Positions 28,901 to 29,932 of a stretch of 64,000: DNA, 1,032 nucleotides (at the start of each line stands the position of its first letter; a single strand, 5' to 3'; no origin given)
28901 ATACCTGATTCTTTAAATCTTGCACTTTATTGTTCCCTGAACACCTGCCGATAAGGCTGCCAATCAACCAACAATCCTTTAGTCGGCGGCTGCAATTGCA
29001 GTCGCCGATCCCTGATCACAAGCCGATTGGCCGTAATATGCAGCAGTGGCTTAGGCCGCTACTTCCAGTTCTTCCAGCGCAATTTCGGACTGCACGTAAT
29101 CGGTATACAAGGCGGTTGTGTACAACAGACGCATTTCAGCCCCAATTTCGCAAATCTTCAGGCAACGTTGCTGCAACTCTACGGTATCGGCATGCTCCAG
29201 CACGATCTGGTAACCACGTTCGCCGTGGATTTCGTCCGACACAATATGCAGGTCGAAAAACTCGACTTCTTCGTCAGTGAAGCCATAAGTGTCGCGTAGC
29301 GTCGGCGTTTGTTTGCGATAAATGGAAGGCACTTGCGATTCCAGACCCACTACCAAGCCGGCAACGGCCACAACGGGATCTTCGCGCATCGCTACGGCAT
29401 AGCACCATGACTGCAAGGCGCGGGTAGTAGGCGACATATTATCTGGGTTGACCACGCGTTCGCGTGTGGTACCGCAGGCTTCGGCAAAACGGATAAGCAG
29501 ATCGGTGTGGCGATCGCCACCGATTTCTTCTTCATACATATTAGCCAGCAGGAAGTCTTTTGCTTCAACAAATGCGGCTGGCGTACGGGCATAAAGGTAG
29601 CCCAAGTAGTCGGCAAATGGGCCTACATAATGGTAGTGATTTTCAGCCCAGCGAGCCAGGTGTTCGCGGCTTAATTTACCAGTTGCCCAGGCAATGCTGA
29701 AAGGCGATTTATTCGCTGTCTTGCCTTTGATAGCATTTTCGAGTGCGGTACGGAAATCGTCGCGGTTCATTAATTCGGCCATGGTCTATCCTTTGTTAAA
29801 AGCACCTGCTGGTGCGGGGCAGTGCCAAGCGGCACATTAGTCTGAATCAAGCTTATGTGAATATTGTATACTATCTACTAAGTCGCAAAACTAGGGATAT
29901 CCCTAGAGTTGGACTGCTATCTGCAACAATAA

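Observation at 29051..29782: PqqC-like protein carries the full CADD-type di-iron ligand set (E85, H92, E148, H179, D183, H186)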

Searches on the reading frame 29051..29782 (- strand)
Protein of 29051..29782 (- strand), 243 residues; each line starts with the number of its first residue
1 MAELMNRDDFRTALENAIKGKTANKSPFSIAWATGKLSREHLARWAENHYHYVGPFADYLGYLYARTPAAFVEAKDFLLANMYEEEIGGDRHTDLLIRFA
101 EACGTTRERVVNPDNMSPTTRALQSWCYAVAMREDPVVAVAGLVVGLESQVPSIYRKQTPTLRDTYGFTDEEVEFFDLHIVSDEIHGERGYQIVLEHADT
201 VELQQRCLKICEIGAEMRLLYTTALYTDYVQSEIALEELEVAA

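Call 4: search_protein_families(library=pfam, proteins=[window:29051-29782:-], max_evalue=0.01)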
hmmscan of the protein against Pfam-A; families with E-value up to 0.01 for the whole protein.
window:29051-29782:- (243 aa): 2 families
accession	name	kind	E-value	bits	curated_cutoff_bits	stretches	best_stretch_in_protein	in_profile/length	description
PF14518.11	Haem_oxygenas_2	-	4.3e-38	131.3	28.9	1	44-216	2-174/177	Iron-containing redox enzyme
PF03070.21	TENA_THI-4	-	3.4e-10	40.5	22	1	27-212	15-198/210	TENA/THI-4/PQQC family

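Call 5: search_protein_families(library=ncbifam, proteins=[window:29051-29782:-], max_evalue=0.001)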
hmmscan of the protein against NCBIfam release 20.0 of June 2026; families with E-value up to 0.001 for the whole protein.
window:29051-29782:- (243 aa): 2 families
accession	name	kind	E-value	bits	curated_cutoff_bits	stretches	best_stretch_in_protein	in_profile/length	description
TIGR04305.1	fol_rel_CADD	subfamily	8e-28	97.5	200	1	11-205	2-190/212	CADD family putative folate metabolism protein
TIGR02111.1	PQQ_syn_pqqC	equivalog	7.4e-13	48.5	240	1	6-231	2-226/239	pyrroloquinoline-quinone synthase PqqC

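Call 6: search_solved_structures(query=window:29051-29782:-, max_evalue=10, show_alignments=4)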
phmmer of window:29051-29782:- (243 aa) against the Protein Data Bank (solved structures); distinct sequences matched with E-value up to 10: 16.
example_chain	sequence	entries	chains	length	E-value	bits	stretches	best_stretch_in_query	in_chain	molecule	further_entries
9pj4_A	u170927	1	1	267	5.5e-18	68.7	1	18-214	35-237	4-aminobenzoate synthase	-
1rcw_A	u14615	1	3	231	1.4e-16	64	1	10-189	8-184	CT610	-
8va9_A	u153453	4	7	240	1.6e-16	63.9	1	10-189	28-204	4-aminobenzoate synthase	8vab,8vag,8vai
5vrc_A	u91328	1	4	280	3.1e-09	40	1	4-231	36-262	Bifunctional coenzyme PQQ synthesis protein C/D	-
5vrd_D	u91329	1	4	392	7.4e-09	38.8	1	4-231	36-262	Bifunctional coenzyme PQQ synthesis protein C/D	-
3hlx_A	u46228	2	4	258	4e-05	26.6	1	25-216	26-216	Pyrroloquinoline-quinone synthase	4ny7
3hnh_A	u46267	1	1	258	0.00025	23.9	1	25-216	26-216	Pyrroloquinoline-quinone synthase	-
3hml_A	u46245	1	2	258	0.00033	23.6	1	25-216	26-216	Pyrroloquinoline-quinone synthase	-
1otw_A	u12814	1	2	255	0.00048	23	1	25-216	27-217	Coenzyme PQQ synthesis protein C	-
1otv_A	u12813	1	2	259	0.00049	23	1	25-216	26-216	Coenzyme PQQ synthesis protein C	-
4lqx_A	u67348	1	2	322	0.025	17.4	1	39-128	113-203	TENA/THI-4 domain-containing protein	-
3bjd_A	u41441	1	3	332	0.084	15.7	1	4-210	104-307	Putative 3-oxoacyl-(acyl-carrier-protein) synthase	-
4wwj_A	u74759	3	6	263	0.11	15.3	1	42-148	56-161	TENA/THI-4 family protein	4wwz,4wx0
6p5q_A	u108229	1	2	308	0.15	14.9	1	45-148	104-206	UndA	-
1f2v_A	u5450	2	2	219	0.54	13.1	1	48-130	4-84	PRECORRIN-8X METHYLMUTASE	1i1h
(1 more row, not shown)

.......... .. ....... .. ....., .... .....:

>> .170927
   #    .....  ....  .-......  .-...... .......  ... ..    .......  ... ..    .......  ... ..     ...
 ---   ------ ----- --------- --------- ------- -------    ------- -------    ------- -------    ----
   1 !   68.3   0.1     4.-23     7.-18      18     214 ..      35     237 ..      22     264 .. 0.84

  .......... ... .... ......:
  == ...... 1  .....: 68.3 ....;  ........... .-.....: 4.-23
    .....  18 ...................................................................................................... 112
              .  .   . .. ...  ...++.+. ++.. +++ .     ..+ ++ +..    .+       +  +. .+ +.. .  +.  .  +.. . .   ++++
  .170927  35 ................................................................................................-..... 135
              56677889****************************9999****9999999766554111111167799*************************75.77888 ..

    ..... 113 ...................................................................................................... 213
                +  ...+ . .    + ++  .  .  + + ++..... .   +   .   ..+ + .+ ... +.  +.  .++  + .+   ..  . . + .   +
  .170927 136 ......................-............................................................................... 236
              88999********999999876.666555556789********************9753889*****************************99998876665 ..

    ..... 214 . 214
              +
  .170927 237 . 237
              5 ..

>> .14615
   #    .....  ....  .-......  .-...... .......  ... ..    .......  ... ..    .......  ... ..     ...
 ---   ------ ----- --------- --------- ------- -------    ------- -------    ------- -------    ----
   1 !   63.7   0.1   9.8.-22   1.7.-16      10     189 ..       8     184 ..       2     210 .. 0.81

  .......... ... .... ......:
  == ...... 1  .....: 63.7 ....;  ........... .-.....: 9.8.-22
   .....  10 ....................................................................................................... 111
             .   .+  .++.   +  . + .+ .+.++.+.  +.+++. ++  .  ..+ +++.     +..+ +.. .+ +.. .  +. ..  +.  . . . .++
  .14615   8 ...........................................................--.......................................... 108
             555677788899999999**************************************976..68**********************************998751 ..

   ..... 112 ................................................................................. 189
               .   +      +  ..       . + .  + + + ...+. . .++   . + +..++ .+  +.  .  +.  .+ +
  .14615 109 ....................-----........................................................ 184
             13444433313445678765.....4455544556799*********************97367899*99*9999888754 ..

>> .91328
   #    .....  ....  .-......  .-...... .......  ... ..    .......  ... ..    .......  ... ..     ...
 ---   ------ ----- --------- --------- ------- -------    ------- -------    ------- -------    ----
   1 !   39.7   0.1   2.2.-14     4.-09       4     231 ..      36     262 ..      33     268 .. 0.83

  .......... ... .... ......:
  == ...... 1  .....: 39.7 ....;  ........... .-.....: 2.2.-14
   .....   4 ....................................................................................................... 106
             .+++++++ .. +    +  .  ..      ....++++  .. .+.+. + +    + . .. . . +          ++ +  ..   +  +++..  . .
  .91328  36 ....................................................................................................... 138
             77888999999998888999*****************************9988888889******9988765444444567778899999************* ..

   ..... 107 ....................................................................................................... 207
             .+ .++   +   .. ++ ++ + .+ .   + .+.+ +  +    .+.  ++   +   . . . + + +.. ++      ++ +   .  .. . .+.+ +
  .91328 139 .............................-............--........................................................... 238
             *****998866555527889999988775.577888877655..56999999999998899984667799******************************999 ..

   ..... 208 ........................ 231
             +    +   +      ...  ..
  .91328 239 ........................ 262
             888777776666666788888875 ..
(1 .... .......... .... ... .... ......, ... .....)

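Call 9: find_homologous_proteins(query=window:29051-29782:-)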
Query window:29051-29782:- (243 aa): 1445 proteins with E <= 0.001 among 2045 candidates; the best 120 are listed.
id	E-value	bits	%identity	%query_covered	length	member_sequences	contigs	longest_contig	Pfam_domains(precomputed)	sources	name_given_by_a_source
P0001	2.5e-148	510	92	100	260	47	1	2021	PF03070.22,PF14518.12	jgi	-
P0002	1.3e-147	508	91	100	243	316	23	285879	PF03070.22,PF14518.12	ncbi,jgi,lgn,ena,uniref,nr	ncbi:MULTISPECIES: iron-containing redox enzyme family protein [unclassified Achromobacter]|uniref:T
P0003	4.2e-147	506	91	100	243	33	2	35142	PF03070.22,PF14518.12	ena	-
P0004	8.0e-144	495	88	100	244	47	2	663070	PF03070.22,PF14518.12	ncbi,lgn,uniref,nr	ncbi:iron-containing redox enzyme family protein [Alcaligenaceae bacterium 429]|uniref:TenA family t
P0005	8.8e-143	492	88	100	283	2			PF03070.22,PF14518.12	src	-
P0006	3.6e-142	490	88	100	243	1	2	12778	PF03070.22,PF14518.12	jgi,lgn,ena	jgi:pyrroloquinoline-quinone synthase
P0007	1.0e-141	488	88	98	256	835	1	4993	PF03070.22,PF14518.12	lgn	-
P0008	1.6e-141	488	87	100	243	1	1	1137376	PF03070.22,PF14518.12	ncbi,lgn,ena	ncbi:TenA family transcriptional regulator [Pseudomonadota bacterium AL_CKDN230030165-1A_HGKHYDSX7]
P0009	2.9e-141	487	87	100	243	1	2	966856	PF03070.22,PF14518.12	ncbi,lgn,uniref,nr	ncbi:aldehyde dehydrogenase [Bordetella genomosp. 5]|uniref:Aldehyde dehydrogenase n=1 Tax=Bordetell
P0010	3.4e-141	487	87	100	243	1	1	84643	PF03070.22,PF14518.12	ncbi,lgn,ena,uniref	ncbi:TenA family transcriptional regulator [Roseococcus sp.]|uniref:TenA family transcriptional regu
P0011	5.6e-141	486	87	100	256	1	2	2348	PF03070.22,PF14518.12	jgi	jgi:pyrroloquinoline-quinone synthase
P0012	1.1e-140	485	87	100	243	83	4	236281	PF03070.22,PF14518.12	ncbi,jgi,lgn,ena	ncbi:MAG: iron-containing redox enzyme family protein [Burkholderiaceae bacterium]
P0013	1.1e-140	485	88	100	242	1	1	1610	PF03070.22,PF14518.12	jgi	jgi:pyrroloquinoline-quinone synthase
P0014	1.3e-140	485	88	100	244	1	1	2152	PF03070.22,PF14518.12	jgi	jgi:pyrroloquinoline-quinone synthase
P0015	2.2e-140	484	86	100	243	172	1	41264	PF03070.22,PF14518.12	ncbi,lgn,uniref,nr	ncbi:TenA family transcriptional regulator [Billgrantia bachuensis]|uniref:Iron-containing redox enz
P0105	1.7e-137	475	85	97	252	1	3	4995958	PF03070.22,PF14518.12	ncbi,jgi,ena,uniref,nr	ncbi:pyrroloquinoline-quinone synthase [Aminobacter aminovorans]|jgi:pyrroloquinoline-quinone syntha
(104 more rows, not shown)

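Call 11: find_encoding_contigs(protein=P0015, flank=10000, max_places=2)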
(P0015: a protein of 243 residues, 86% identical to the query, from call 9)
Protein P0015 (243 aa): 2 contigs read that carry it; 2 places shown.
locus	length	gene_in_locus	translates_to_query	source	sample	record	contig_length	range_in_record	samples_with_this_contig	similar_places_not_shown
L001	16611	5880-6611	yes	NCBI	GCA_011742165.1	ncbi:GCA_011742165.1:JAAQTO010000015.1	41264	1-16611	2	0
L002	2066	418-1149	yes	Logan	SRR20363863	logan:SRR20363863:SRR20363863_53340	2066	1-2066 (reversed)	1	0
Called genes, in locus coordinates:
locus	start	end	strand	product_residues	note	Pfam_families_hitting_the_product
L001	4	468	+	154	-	PF00717:Peptidase_S24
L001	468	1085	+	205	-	PF01205:Impact_N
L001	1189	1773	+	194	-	PF02417:Chromate_transp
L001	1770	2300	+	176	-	PF02417:Chromate_transp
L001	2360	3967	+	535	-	PF01019:G_glu_transpept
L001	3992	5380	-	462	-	PF07690:MFS_1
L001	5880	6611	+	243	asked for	PF03070:TENA_THI-4, PF14518:Haem_oxygenas_2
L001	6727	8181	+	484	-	PF00171:Aldedh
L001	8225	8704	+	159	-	PF03928:HbpS-like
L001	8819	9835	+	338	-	PF00111:Fer2, PF00970:FAD_binding_6, PF00175:NAD_binding_1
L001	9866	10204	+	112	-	PF00111:Fer2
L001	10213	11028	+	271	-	PF03447:NAD_binding_3, PF01958:Asp_DH_C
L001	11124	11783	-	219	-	PF00392:GntR, PF07729:FCD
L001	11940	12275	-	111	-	-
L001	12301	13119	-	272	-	PF02633:Creatininase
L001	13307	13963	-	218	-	PF00392:GntR, PF07729:FCD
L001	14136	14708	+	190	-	PF02417:Chromate_transp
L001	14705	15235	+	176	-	PF02417:Chromate_transp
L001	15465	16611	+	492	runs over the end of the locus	-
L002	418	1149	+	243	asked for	PF03070:TENA_THI-4, PF14518:Haem_oxygenas_2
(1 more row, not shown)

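Call 12: find_encoding_contigs(protein=P0105, flank=10000, max_places=2)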
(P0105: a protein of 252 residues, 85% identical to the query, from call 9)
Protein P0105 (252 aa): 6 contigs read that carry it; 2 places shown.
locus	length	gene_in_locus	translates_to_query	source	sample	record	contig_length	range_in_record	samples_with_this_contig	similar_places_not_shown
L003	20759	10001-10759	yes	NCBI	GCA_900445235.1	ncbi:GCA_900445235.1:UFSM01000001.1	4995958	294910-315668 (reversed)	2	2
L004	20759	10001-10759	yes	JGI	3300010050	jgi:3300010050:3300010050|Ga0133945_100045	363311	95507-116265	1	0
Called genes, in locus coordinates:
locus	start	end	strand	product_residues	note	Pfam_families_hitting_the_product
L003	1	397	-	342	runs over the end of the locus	PF00005:ABC_tran, PF13304:AAA_21, PF08352:oligo_HPY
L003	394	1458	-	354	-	PF12911:OppC_N, PF00528:BPD_transp_1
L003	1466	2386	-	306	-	PF19300:BPD_transp_1_N (weak), PF00528:BPD_transp_1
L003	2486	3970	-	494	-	PF00496:SBP_bac_5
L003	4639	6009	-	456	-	PF01425:Amidase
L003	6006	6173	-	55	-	-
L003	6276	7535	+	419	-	PF01266:DAO, PF05834:Lycopene_cycl (faint), PF07992:Pyr_redox_2 (faint)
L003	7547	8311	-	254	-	PF00106:adh_short, PF08659:KR, PF13561:adh_short_C2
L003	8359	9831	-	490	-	PF01019:G_glu_transpept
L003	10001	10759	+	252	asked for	PF03070:TENA_THI-4, PF14518:Haem_oxygenas_2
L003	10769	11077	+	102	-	PF00111:Fer2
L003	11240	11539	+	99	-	-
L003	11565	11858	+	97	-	PF00111:Fer2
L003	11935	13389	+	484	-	PF00171:Aldedh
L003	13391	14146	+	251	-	PF01925:TauE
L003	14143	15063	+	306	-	PF02423:OCD_Mu_crystall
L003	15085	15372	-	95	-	-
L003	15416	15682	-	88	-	PF09857:YjhX_toxin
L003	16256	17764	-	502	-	PF00082:Peptidase_S8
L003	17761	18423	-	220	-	-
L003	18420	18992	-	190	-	PF07638:Sigma70_ECF, PF04542:Sigma70_r2, PF08281:Sigma70_r4_2, PF04545:Sigma70_r4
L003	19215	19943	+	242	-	PF03070:TENA_THI-4, PF14518:Haem_oxygenas_2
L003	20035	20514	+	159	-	PF03928:HbpS-like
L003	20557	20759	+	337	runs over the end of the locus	PF00111:Fer2, PF00970:FAD_binding_6, PF00175:NAD_binding_1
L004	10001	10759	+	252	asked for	PF03070:TENA_THI-4, PF14518:Haem_oxygenas_2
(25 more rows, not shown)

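Call 20: find_related_loci(query=window:29051-29782:-, collection=genome_contigs, flank=10000)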
Query window:29051-29782:- (243 aa) in genome_contigs; peptide patterns used: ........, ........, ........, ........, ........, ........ (x = any residue, [..] = any of these).
599 stretches matched a pattern (row limit reached: there are more); 574 encode a relative of the query (tblastn E <= 1e-3); the best 80 are kept; 79 distinct loci.
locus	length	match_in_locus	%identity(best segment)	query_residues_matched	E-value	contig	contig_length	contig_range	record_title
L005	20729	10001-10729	92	1-243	6e-156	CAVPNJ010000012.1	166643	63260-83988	MAG: uncultured beta proteobacterium isolate MFD10113.bin.1.142 genome assembly, contig: contig_9984, whole genome shotg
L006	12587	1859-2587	93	1-243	6e-156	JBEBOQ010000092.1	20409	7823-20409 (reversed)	MAG: Achromobacter xylosoxidans isolate T1.bin.48 NODE_4447_length_20409_cov_191.458239, whole genome shotgun sequence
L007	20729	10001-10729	92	1-243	2e-155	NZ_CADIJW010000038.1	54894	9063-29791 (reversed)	Achromobacter dolens strain LMG 26840 isolate LMG 26840, whole genome shotgun sequence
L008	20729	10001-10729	92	1-243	9e-156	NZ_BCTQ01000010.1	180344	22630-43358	Achromobacter denitrificans NBRC 15125, whole genome shotgun sequence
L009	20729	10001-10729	92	1-243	4e-155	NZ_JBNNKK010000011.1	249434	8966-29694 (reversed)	Achromobacter kerstersii strain NPDC054935 NPDC054935_338_E5.ctg-0011, whole genome shotgun sequence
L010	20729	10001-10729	92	1-243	3e-155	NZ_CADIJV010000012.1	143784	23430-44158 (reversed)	Achromobacter pulmonis strain LMG 26696 isolate LMG 26696, whole genome shotgun sequence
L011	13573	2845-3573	92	1-243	8e-155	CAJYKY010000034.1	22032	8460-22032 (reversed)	MAG: uncultured Achromobacter sp. isolate SP282_3_metabat2_genome_mining.17 genome assembly, contig: k127_314519, whole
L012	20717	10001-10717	93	1-239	8e-155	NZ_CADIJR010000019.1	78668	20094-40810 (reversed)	Achromobacter insuavis strain LMG 26845 isolate LMG 26845, whole genome shotgun sequence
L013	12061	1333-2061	92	1-243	9e-155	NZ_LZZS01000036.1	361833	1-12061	Achromobacter sp. UMC46 AC46_contig000036, whole genome shotgun sequence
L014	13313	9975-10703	91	1-243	1e-154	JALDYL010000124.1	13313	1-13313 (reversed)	MAG: Achromobacter sp. isolate MCT-ROC-25 NODE_1919_length_13313_cov_56.646553, whole genome shotgun sequence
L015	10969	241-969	91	1-243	2e-154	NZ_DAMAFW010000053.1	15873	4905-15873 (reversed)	MAG: Achromobacter sp. isolate CTOTU48088 NODE_270_length_15873_cov_34.572576, whole genome shotgun sequence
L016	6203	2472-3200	91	1-243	4e-155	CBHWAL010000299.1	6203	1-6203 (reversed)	MAG TPA_asm: uncultured Achromobacter sp. isolate ERR14722431_binner13_Refined_68 genome assembly, contig: ERZ27336832.1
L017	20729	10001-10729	91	1-243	1e-154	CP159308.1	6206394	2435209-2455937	Achromobacter sp. M1 chromosome, complete genome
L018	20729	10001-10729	91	1-243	2e-154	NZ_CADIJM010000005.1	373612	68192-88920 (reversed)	Achromobacter animicus strain LMG 26690 isolate LMG 26690, whole genome shotgun sequence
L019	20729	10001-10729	91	1-243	2e-154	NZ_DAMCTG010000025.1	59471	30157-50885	MAG: Achromobacter sp. isolate CTOTU50054 NODE_59_length_59471_cov_7.257961, whole genome shotgun sequence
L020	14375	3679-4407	91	1-243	1e-154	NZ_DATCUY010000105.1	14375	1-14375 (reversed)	MAG: Achromobacter sp. isolate SMAG_U7371 k141_96612, whole genome shotgun sequence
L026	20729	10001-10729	91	1-243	3e-154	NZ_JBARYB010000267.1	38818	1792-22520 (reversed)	MAG: Achromobacter sp. isolate MFD12220_ilm_asm_bin14 k127_6571, whole genome shotgun sequence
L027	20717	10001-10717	92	1-239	2e-153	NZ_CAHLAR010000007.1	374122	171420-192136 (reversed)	Achromobacter anxifer strain LMG 26857 isolate LMG 26857, whole genome shotgun sequence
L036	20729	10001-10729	88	1-243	2e-150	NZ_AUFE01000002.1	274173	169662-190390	Cupriavidus sp. amp6 K309DRAFT_scaffold00002.2_C, whole genome shotgun sequence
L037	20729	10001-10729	86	1-243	9e-150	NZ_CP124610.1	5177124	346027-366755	Bordetella bronchiseptica strain M2020-2 chromosome, complete genome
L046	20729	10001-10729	86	1-243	4e-148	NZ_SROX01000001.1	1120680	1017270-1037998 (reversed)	Cupriavidus necator strain SHC 2-3 NODE_1_length_1120680_cov_82.090145, whole genome shotgun sequence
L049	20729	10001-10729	86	1-243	5e-148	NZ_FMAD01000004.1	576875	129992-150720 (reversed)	Cupriavidus alkaliphilus strain ASC-732, whole genome shotgun sequence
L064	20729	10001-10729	91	1-243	5e-154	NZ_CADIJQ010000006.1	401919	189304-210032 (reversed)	Achromobacter kerstersii strain LMG 3441 isolate LMG 3441, whole genome shotgun sequence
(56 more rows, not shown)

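Call 24: search_protein_representatives(protein=window:29051-29782:-)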
Query: 243 residues. Proteins with E-value up to 0.001 (for the whole library): 806; up to 1e-10: 282; up to 1e-30: 46. The best 150 are listed.
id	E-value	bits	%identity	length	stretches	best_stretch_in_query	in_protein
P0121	7.3e-137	470.8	84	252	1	2-236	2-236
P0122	1.4e-95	335.7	86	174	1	1-174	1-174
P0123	4.9e-93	327.4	79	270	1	1-200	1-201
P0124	7.6e-92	323.5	90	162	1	82-243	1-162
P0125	8.9e-87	306.9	87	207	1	1-154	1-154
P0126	4.1e-77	275.3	85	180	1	1-142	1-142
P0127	1.6e-70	253.7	91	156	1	95-219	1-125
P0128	8.5e-67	241.5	89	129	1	1-119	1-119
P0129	1.9e-63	230.5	82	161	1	1-126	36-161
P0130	3.1e-60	220.1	82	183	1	1-117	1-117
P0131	4.6e-58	212.9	84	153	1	1-113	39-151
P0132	1.9e-57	210.9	48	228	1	7-232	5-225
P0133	1.2e-56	208.4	89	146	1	3-105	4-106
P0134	2.1e-56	207.5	84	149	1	68-181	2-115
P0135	8.5e-56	205.5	81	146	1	5-117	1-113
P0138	3.2e-47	177.5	39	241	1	8-232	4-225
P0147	1.2e-37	146.1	36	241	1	4-227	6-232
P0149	1.2e-36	142.8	36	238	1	8-232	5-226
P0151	5.2e-36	140.8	35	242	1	11-231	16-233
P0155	6.5e-35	137.2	33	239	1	12-229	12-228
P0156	1.0e-33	133.2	50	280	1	9-147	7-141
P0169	2.2e-30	122.3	46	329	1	20-171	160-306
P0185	1.9e-27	112.7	34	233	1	8-232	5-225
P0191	1.3e-25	106.8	31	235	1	10-228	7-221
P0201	1.9e-24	103.0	44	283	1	6-157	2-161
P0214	3.4e-21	92.3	34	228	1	25-230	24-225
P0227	4.4e-19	85.4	30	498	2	9-194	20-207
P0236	1.5e-17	80.4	31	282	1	23-235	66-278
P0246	6.7e-17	78.2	30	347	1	11-208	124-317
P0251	1.0e-16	77.6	30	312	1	10-189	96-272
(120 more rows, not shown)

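Call 28: search_protein_families(library=pfam, proteins=[L003:11240-11539:+], max_evalue=10)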
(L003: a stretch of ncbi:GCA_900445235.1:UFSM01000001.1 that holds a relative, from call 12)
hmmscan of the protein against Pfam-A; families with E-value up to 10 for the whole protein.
L003:11240-11539:+ (99 aa): 0 families

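Call 37: predict_structure(alignment_id=A1)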
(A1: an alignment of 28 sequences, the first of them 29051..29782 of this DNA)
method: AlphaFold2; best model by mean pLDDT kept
length: 243 residues; sequences in the alignment: 28
mean_pLDDT: 95.9   pTM: 0.91
mean pLDDT of the five models: 95.9, 95.5, 95.1, 94.6, 94.3
residues with pLDDT >= 90: 227; 70-90: 13; 50-70: 3; < 50: 0
segments of 3 or more residues with pLDDT < 50: none
pLDDT, mean of each block of 10 residues (from residue 1): 93 94 93 98 98 95 97 96 87 97 98 97 98 98 97 97 98 97 96 98 98 97 98 95 66
secondary structure, 60 per line:
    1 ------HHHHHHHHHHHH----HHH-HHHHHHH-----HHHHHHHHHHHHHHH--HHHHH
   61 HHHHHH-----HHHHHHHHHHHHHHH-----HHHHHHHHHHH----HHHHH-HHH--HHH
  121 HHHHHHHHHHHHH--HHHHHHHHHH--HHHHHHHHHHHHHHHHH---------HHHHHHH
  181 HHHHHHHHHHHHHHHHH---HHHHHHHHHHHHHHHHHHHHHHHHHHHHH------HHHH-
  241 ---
elements in order: H7-18 H27-33 H39-53 H56-66 H72-86 H92-102 H107-111 H118-133 H136-145 H148-164 H174-197 H201-229 H236-239
